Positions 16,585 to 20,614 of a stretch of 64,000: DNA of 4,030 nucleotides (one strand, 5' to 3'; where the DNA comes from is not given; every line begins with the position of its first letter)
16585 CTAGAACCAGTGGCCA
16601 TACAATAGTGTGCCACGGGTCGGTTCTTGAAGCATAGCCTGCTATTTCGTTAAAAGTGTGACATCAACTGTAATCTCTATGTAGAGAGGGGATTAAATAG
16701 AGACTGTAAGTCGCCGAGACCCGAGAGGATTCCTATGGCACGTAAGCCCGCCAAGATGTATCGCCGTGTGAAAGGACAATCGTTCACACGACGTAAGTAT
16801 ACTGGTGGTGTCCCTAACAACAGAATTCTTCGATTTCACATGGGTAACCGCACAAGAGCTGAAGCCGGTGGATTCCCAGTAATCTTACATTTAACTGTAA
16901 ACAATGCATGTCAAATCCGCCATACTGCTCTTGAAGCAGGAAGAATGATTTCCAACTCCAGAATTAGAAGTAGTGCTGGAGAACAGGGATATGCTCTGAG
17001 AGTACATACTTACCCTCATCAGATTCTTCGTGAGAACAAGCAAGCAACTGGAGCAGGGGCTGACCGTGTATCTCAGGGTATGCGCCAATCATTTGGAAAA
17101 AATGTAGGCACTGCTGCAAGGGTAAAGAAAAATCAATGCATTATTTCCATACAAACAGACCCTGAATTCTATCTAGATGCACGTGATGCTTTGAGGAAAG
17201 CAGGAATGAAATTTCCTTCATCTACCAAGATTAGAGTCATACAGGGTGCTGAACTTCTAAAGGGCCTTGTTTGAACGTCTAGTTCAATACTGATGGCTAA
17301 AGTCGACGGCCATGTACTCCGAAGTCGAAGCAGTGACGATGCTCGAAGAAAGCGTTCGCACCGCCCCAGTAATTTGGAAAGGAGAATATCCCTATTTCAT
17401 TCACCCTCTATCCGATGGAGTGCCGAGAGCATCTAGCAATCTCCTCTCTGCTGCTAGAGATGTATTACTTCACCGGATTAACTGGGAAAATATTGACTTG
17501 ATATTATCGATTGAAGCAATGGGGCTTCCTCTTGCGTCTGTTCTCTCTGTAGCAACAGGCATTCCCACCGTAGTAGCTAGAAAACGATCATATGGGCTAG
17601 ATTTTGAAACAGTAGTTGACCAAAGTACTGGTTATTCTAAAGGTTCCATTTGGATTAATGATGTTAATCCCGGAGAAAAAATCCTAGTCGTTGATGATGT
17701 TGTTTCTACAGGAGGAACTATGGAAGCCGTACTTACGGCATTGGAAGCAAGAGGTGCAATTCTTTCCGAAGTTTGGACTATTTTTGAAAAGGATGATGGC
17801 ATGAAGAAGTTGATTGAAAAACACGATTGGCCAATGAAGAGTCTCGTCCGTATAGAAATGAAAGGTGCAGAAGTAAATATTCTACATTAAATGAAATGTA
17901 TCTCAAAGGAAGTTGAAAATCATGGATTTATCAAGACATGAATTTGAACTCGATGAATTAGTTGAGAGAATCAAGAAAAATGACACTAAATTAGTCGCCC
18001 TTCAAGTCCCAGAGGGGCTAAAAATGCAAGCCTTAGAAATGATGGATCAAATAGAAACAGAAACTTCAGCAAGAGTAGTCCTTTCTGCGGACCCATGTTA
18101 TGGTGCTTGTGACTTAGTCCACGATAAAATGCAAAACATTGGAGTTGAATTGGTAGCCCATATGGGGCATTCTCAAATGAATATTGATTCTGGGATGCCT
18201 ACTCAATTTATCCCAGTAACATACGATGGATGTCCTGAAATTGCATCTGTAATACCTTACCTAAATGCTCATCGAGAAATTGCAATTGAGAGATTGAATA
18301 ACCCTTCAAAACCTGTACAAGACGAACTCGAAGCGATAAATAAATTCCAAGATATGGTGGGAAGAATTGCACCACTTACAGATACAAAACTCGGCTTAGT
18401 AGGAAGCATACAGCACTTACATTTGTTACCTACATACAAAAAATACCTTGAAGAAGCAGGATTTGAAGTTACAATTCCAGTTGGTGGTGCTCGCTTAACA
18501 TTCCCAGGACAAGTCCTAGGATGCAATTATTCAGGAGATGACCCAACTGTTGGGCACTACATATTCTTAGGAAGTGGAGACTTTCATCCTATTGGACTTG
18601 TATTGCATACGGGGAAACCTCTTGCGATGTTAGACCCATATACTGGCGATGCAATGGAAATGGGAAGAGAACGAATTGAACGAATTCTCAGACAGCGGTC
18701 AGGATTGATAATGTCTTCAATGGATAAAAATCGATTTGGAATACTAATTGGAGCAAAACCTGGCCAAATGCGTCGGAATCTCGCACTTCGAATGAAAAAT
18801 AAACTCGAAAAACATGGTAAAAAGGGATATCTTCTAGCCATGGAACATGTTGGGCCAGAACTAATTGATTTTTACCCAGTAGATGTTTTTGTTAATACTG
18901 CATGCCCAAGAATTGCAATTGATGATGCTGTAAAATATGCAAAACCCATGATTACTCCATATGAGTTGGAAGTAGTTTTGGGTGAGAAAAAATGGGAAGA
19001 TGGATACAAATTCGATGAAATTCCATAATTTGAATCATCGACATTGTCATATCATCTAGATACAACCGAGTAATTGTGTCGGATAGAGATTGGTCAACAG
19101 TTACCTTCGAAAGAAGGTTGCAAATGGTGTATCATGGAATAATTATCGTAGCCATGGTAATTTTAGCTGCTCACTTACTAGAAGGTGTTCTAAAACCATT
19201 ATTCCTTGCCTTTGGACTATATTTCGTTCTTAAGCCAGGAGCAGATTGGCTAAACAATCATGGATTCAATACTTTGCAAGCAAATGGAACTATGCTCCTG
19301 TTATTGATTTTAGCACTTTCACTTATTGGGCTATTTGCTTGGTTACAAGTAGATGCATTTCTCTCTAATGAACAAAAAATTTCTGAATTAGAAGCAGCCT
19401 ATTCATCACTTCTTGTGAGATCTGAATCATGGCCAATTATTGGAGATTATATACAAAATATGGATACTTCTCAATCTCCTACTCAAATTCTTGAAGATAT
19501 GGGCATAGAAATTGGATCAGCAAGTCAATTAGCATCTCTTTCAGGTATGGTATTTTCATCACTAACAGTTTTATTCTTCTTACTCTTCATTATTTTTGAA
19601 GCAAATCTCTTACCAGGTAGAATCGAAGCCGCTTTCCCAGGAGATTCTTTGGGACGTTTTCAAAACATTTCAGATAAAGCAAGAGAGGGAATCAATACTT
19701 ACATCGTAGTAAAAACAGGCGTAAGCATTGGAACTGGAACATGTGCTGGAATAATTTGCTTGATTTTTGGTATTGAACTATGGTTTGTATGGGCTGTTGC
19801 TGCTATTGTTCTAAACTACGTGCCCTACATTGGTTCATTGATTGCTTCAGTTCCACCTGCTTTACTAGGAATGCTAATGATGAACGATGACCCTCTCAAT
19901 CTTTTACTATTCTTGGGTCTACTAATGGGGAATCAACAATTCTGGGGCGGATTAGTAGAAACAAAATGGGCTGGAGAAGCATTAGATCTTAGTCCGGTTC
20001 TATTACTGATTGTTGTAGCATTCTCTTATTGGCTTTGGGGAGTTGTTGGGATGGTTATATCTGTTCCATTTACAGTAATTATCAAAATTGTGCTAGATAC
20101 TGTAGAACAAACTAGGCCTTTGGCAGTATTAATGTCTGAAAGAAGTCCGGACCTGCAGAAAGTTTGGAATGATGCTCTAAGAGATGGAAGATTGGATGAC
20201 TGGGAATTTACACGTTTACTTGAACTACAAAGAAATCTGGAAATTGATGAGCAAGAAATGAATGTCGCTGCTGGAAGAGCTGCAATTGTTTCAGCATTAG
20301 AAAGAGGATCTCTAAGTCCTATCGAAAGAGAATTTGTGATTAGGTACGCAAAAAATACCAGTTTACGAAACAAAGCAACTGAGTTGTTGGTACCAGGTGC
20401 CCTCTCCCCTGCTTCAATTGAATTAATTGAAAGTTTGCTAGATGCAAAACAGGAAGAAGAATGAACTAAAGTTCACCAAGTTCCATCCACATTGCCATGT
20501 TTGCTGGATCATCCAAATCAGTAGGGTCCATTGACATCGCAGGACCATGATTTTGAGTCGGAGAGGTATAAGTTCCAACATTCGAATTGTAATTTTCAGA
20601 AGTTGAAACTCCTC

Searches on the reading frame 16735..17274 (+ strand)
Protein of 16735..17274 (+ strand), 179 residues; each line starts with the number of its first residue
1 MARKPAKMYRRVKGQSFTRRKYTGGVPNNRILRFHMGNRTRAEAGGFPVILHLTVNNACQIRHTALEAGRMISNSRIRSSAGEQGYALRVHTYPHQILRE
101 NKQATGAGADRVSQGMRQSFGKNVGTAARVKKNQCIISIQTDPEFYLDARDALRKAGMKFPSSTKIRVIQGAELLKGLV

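Call 38: search_protein_families(library=pfam, proteins=[window:16735-17274:+], max_evalue=0.001)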
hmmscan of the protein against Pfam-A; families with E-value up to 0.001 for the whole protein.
window:16735-17274:+ (179 aa): 1 family
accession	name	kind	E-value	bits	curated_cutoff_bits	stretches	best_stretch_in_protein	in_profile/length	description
PF00252.24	Ribosomal_L16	-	4.2e-25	88.6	27.9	1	13-166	2-131/132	Ribosomal protein L16p/L10e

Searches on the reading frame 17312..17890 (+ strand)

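Call 38: search_protein_families(library=pfam, proteins=[window:17312-17890:+], max_evalue=0.001)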
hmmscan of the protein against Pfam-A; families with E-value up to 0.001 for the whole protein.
window:17312-17890:+ (192 aa): 1 family
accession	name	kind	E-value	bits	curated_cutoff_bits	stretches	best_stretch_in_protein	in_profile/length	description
PF00156.33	Pribosyltran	-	8.6e-15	54.8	26.3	1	57-179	26-144/158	Phosphoribosyl transferase domain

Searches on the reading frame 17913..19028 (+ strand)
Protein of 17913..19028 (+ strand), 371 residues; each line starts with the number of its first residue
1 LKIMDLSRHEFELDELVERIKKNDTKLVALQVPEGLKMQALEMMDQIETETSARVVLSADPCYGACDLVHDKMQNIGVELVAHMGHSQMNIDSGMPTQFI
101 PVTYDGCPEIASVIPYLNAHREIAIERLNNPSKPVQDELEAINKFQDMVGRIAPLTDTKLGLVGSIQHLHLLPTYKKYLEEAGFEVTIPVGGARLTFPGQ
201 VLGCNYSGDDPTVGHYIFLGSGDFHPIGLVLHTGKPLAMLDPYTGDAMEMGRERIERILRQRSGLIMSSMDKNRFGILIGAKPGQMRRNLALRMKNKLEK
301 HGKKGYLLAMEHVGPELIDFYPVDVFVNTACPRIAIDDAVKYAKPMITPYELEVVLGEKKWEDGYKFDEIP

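Call 38: search_protein_families(library=pfam, proteins=[window:17913-19028:+], max_evalue=0.001)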
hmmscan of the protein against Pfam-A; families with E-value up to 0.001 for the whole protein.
window:17913-19028:+ (371 aa): 1 family
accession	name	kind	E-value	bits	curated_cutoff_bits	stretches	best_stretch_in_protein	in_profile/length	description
PF01866.22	Diphthamide_syn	-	9.9e-75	252.2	33.2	2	149-365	87-301/302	Putative diphthamide synthesis protein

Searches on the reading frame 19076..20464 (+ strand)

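Call 38: search_protein_families(library=pfam, proteins=[window:19076-20464:+], max_evalue=0.001)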
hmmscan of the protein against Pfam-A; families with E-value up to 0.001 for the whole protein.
window:19076-20464:+ (462 aa): 1 family
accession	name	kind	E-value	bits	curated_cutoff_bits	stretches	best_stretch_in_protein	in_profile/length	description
PF01594.21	AI-2E_transport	-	2.3e-37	129.4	34.3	1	22-342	5-325/327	AI-2E family transporter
